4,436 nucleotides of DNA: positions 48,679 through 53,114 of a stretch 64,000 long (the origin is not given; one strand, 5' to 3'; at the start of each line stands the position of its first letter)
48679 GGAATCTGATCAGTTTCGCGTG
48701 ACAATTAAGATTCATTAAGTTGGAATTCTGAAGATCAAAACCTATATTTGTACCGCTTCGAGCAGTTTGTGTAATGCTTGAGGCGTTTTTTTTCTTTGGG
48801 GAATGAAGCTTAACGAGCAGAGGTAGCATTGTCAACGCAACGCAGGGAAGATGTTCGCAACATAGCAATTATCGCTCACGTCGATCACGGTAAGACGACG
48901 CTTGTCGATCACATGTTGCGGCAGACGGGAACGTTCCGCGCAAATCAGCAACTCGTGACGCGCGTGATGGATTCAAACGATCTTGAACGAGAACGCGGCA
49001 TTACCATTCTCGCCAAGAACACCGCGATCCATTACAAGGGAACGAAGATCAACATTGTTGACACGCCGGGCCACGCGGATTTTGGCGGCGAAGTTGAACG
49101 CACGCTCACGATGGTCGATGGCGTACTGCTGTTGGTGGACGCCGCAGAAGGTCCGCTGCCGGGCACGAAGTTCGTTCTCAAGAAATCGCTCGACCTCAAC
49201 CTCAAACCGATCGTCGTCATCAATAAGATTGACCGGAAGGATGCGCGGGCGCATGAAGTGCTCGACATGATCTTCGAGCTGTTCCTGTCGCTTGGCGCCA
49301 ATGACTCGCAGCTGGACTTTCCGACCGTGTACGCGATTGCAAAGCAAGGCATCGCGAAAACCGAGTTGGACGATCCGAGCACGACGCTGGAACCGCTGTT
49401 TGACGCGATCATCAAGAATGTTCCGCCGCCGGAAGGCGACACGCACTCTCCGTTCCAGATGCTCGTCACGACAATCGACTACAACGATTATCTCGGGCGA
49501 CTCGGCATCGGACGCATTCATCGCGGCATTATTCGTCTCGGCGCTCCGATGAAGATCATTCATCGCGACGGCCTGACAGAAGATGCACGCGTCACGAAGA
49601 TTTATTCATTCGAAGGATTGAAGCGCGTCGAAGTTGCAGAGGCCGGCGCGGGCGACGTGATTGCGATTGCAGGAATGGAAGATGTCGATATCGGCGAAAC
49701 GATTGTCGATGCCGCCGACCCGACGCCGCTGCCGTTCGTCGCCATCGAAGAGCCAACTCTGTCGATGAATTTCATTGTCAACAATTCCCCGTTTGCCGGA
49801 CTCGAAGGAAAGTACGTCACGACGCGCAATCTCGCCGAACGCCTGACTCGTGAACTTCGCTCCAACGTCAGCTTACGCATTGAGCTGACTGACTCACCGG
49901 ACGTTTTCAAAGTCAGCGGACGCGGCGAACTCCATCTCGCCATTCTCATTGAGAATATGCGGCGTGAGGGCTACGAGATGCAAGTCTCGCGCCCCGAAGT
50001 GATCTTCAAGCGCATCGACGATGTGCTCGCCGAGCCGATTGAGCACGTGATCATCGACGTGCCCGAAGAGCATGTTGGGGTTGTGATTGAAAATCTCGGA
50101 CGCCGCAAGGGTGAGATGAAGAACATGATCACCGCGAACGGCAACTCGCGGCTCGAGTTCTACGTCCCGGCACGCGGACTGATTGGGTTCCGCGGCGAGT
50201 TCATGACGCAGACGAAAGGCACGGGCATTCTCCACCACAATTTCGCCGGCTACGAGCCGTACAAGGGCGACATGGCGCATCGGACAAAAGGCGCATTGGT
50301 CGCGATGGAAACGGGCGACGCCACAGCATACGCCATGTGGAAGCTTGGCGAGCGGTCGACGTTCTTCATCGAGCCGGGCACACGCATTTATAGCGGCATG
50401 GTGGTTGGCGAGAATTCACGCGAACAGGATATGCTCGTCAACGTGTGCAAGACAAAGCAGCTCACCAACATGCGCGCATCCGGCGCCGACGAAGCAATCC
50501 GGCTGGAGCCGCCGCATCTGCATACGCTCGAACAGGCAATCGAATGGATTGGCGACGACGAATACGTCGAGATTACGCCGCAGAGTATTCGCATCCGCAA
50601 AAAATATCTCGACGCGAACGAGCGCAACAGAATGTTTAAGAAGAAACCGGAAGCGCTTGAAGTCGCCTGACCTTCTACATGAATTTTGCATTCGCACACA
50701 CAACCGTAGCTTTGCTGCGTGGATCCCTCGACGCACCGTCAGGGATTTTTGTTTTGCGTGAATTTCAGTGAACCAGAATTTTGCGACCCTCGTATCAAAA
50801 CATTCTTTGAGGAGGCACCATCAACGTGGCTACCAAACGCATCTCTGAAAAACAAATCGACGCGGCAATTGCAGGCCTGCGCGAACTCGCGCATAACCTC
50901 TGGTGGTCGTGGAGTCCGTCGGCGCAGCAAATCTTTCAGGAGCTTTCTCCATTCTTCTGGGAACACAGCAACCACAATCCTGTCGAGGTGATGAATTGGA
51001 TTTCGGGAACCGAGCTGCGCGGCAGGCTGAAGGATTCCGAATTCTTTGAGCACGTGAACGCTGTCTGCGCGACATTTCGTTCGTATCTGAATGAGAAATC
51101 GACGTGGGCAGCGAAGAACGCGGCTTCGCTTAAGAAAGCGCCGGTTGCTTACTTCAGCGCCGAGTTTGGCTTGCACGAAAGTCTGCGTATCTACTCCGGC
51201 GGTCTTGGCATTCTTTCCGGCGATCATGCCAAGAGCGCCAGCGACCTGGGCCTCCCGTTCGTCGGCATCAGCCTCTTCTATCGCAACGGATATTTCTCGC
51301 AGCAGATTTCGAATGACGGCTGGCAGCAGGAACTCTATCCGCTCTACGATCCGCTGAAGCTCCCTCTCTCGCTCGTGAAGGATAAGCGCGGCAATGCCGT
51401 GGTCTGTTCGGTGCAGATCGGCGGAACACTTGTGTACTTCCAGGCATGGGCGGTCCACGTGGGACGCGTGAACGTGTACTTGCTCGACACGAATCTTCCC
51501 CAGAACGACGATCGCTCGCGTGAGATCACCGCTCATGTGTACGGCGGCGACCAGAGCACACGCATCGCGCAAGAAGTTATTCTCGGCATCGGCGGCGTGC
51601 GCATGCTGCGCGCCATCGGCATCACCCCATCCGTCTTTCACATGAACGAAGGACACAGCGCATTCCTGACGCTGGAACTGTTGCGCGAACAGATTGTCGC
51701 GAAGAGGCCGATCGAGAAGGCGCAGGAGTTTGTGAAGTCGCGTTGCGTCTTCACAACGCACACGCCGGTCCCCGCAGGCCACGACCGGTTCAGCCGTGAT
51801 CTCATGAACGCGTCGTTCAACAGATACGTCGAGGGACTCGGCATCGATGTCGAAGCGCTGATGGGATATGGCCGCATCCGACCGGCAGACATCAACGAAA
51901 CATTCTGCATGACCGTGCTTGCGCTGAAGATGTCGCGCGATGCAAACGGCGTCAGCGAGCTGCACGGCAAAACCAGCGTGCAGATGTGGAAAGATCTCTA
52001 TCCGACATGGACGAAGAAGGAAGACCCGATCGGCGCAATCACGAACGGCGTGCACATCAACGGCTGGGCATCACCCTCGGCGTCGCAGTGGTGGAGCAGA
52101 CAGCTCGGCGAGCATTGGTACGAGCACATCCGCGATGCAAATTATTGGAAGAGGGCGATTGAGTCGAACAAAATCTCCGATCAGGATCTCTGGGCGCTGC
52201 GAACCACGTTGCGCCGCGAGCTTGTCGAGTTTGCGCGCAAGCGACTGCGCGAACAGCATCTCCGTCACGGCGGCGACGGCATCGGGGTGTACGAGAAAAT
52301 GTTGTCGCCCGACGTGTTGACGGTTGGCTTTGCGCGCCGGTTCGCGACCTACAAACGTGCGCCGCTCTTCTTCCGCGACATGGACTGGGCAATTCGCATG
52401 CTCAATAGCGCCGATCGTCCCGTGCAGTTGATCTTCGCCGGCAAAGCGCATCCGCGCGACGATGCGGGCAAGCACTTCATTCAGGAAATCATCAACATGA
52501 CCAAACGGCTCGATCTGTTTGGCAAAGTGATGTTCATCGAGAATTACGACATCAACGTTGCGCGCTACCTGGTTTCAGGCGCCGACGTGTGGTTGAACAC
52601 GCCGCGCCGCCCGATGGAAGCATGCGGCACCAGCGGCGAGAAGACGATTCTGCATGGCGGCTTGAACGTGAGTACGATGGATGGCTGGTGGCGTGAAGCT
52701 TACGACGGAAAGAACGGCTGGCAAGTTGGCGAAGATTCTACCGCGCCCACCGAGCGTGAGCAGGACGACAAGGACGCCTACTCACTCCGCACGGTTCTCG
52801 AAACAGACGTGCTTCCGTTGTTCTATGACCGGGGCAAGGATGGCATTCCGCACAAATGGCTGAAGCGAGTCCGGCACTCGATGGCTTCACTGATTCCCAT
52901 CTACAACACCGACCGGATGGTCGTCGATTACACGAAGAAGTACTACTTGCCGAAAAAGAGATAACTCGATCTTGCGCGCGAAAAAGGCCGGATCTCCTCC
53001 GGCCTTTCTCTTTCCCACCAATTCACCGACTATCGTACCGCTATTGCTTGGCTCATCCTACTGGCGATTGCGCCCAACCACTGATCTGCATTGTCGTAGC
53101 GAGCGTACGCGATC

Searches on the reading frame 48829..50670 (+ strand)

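Call 39: search_protein_families(library=pfam, proteins=[window:48829-50670:+], max_evalue=0.001)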
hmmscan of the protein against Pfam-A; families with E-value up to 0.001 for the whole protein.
window:48829-50670:+ (613 aa): 7 families
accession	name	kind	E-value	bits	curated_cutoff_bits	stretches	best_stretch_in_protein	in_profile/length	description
PF00009.33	GTP_EFTU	-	6.3e-53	179.6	26.5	1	8-199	2-187/188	Elongation factor Tu GTP binding domain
PF21018.2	BipA_C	-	3.7e-47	159.1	23.8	1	487-595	1-109/110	TypA/BipA C-terminal domain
PF00679.30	EFG_C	-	5.9e-25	87.6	27.9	1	400-484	2-87/89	Elongation factor G C-terminus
PF03144.31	GTP_EFTU_D2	-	8.6e-11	42.6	30.3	1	223-292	1-72/73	Elongation factor Tu domain 2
PF22042.2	EF-G_D2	-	2.4e-09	37.6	27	1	208-294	1-83/84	Elongation factor G domain 2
PF01926.29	MMR_HSR1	-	3e-06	27.8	21.9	1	12-133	2-113/113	50S ribosome-binding GTPase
PF14492.12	EFG_III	-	0.00036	21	27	0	333-386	19-73/75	Elongation Factor G, domain III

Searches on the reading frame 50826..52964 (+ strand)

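Call 39: search_protein_families(library=pfam, proteins=[window:50826-52964:+], max_evalue=0.001)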
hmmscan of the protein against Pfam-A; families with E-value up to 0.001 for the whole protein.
window:50826-52964:+ (712 aa): 2 families
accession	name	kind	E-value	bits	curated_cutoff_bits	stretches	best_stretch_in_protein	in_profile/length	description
PF11897.13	DUF3417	-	1.7e-32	112.5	25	1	13-120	3-109/109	Protein of unknown function (DUF3417)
PF00343.26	Phosphorylase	-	4.2e-28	98.5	27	2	270-620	219-579/713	Carbohydrate phosphorylase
